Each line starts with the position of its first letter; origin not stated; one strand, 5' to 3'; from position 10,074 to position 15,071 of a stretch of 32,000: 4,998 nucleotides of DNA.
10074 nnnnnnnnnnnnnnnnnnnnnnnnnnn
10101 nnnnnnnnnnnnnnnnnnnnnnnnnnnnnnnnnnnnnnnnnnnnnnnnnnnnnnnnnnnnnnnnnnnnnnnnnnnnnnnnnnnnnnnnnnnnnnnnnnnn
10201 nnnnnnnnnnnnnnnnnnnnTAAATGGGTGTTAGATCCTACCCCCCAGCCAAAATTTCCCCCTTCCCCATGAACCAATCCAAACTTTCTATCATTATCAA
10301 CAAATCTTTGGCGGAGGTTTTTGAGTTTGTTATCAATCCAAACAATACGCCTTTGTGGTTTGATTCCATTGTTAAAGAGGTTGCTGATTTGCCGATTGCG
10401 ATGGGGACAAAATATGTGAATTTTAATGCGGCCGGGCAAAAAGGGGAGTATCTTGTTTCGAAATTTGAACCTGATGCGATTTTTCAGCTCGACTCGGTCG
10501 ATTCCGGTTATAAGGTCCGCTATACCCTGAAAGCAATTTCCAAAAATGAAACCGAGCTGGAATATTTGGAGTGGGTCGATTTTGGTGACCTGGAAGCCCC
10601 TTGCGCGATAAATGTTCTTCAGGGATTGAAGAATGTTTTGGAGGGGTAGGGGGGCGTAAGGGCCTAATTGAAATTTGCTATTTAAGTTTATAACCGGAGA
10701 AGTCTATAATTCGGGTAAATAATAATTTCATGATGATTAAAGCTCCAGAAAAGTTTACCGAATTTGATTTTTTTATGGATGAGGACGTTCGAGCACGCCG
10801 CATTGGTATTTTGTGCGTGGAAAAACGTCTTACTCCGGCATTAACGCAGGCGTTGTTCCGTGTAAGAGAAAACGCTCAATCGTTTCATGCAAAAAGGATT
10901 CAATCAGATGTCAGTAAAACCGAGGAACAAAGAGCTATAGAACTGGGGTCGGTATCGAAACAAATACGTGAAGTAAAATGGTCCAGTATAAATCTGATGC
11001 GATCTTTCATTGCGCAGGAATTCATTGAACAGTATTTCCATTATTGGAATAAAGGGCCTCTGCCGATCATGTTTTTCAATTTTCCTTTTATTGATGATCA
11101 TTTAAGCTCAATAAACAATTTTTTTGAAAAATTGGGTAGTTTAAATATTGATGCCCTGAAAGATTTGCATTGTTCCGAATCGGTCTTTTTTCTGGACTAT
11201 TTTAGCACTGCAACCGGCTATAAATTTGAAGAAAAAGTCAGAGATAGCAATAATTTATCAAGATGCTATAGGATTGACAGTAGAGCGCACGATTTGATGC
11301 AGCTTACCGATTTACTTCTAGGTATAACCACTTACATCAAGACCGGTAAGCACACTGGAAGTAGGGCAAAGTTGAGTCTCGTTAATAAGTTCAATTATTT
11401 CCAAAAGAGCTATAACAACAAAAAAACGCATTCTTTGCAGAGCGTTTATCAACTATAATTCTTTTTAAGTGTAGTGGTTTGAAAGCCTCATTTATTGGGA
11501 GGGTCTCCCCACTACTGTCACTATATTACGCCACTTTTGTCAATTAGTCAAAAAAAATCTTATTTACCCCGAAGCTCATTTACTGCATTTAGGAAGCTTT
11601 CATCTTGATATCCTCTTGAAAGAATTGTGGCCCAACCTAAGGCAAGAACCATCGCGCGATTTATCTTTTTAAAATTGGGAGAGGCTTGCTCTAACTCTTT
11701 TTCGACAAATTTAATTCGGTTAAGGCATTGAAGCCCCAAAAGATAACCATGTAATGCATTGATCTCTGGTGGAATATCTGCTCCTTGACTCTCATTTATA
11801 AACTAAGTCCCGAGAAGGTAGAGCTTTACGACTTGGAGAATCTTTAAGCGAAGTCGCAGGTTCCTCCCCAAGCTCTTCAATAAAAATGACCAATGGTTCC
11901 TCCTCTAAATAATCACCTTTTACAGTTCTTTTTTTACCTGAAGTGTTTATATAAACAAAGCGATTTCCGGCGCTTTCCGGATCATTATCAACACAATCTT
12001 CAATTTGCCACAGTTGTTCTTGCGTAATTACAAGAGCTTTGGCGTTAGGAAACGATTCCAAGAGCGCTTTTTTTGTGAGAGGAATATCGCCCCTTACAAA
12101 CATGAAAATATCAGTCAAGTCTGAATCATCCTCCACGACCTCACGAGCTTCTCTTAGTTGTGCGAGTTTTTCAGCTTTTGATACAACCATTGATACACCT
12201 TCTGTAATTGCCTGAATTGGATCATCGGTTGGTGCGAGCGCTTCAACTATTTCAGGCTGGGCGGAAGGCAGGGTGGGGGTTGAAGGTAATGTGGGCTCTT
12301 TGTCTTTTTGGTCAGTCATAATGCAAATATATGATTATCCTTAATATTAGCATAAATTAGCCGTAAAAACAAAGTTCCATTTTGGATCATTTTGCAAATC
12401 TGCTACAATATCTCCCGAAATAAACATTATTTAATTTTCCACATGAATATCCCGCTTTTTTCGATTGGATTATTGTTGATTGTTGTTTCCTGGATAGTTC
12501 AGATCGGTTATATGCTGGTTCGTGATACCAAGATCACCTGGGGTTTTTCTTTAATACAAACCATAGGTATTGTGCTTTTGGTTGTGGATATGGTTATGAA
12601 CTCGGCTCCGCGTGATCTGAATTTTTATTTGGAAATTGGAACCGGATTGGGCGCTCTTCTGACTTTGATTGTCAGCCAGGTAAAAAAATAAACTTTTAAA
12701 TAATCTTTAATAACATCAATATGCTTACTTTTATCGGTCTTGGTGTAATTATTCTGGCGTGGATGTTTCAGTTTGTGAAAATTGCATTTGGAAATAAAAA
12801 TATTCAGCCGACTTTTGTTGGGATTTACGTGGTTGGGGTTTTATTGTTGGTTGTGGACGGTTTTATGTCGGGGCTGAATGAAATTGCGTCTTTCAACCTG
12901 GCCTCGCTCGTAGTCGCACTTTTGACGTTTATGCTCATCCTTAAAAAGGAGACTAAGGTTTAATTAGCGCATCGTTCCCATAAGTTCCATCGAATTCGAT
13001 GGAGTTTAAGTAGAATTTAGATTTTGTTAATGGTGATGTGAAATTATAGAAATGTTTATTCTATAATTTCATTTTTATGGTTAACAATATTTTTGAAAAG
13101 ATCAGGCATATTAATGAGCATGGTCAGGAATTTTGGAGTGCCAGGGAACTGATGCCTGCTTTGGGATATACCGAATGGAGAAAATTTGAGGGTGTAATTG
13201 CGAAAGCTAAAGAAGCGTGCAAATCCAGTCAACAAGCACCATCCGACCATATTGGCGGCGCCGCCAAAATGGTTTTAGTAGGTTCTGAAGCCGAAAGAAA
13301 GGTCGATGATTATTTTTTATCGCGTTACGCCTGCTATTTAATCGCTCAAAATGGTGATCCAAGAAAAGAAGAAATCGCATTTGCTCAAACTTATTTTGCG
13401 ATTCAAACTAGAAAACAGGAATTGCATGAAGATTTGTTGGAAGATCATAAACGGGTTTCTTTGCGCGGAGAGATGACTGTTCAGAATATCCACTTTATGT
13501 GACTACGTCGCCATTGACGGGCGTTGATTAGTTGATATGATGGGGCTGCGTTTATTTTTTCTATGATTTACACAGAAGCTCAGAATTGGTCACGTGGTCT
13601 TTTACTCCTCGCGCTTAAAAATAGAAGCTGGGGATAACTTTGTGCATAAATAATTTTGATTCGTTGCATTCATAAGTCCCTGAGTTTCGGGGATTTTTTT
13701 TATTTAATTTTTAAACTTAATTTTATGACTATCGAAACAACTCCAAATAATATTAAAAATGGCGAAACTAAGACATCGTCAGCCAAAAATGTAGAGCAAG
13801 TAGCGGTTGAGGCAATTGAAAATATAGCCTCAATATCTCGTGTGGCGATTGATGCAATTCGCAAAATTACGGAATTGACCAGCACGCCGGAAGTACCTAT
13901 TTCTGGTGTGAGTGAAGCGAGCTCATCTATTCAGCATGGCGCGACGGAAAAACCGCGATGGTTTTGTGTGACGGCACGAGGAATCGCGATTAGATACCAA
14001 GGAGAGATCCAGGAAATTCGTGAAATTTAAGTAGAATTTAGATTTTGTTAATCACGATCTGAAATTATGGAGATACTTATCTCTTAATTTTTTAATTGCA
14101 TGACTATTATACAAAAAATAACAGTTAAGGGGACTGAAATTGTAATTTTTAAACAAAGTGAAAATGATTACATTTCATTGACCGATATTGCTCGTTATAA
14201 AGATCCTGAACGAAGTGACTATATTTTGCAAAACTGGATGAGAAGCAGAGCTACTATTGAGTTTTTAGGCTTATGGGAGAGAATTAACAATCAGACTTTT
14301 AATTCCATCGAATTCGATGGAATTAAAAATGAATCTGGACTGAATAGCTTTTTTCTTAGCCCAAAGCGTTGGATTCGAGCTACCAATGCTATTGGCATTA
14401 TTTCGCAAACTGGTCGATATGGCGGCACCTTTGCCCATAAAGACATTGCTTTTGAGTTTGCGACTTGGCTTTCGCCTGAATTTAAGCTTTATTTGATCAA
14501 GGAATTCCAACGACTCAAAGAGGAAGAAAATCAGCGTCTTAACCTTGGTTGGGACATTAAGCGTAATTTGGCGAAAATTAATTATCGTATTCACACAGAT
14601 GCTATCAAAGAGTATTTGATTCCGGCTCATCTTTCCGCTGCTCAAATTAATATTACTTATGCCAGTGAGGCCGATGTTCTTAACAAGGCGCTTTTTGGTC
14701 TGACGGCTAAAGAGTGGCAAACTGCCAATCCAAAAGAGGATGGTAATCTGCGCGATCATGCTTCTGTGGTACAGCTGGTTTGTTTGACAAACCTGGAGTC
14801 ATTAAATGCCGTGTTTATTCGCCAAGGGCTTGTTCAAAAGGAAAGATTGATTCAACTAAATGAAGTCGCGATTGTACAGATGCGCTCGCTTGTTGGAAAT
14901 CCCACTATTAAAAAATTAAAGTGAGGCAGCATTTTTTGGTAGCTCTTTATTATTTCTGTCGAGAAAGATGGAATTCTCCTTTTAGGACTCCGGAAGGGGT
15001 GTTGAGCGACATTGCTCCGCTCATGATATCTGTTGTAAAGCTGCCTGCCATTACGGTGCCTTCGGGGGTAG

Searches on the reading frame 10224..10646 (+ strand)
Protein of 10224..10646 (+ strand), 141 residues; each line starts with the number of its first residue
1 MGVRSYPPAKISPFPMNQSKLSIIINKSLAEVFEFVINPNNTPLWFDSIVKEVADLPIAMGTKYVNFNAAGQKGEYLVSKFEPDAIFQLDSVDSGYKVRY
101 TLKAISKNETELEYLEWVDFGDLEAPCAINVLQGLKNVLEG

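Call 5: search_protein_families(library=pfam, proteins=[window:10224-10646:+], max_evalue=0.01)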
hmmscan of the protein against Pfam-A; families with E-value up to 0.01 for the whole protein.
window:10224-10646:+ (141 aa): 1 family
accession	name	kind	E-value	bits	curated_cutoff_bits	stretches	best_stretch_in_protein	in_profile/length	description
PF11687.14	DUF3284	-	0.0012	19.1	23.7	1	60-116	40-98/119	Domain of unknown function (DUF3284)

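Call 6: search_protein_families(library=padloc, proteins=[window:10224-10646:+], max_evalue=0.01)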
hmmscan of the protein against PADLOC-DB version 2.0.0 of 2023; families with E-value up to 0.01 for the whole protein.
window:10224-10646:+ (141 aa): 0 families

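Call 10: search_protein_families(library=ncbifam, proteins=[window:10224-10646:+], max_evalue=0.01)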
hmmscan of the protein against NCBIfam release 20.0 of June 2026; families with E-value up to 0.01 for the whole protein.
window:10224-10646:+ (141 aa): 0 families

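Call 62: search_protein_families(library=pfam, proteins=[window:10224-10646:+], max_evalue=0.1)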
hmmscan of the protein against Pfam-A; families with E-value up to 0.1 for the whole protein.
window:10224-10646:+ (141 aa): 1 family
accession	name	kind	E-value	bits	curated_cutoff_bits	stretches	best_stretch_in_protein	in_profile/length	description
PF11687.14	DUF3284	-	0.0012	19.1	23.7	1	60-116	40-98/119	Domain of unknown function (DUF3284)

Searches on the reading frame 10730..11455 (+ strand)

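Call 5: search_protein_families(library=pfam, proteins=[window:10730-11455:+], max_evalue=0.01)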
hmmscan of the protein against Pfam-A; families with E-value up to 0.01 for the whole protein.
window:10730-11455:+ (242 aa): 1 family
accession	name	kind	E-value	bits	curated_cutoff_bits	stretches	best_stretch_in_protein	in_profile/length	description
PF12686.12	DUF3800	-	0.0026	18.9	21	1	80-200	62-146/149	Protein of unknown function (DUF3800)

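Call 6: search_protein_families(library=padloc, proteins=[window:10730-11455:+], max_evalue=0.01)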
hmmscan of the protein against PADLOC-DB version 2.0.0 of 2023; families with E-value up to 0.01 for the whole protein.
window:10730-11455:+ (242 aa): 1 family
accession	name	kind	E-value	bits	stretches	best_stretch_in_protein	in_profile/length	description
PDLC04353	PDC-M04A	-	2.7e-08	31.4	1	167-226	148-207/232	-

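Call 10: search_protein_families(library=ncbifam, proteins=[window:10730-11455:+], max_evalue=0.01)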
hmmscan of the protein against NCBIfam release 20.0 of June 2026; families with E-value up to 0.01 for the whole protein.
window:10730-11455:+ (242 aa): 0 families

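Call 62: search_protein_families(library=pfam, proteins=[window:10730-11455:+], max_evalue=0.1)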
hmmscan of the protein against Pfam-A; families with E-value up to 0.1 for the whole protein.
window:10730-11455:+ (242 aa): 1 family
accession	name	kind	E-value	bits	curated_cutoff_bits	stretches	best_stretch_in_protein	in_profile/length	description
PF12686.12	DUF3800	-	0.0026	18.9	21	1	80-200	62-146/149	Protein of unknown function (DUF3800)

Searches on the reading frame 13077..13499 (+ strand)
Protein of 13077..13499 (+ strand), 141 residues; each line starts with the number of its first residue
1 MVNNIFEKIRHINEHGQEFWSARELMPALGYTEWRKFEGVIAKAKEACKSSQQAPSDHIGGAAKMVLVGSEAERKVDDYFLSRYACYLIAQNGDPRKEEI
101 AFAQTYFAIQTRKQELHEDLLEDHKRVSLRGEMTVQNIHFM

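Call 96: search_protein_families(library=pfam, proteins=[window:13077-13499:+], max_evalue=0.001)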
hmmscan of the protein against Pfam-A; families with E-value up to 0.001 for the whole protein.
window:13077-13499:+ (141 aa): 1 family
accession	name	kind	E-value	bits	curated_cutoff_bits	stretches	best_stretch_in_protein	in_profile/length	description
PF02498.22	Bro-N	-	1.4e-12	48.5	25.6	1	8-106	1-94/96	BRO family, N-terminal domain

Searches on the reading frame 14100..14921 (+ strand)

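Call 96: search_protein_families(library=pfam, proteins=[window:14100-14921:+], max_evalue=0.001)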
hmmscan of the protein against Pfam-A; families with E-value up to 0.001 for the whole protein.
window:14100-14921:+ (274 aa): 1 family
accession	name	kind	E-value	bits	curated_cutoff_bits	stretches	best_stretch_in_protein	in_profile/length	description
PF04383.19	KilA-N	-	1.3e-21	76.9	23.8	1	9-141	3-106/107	KilA-N domain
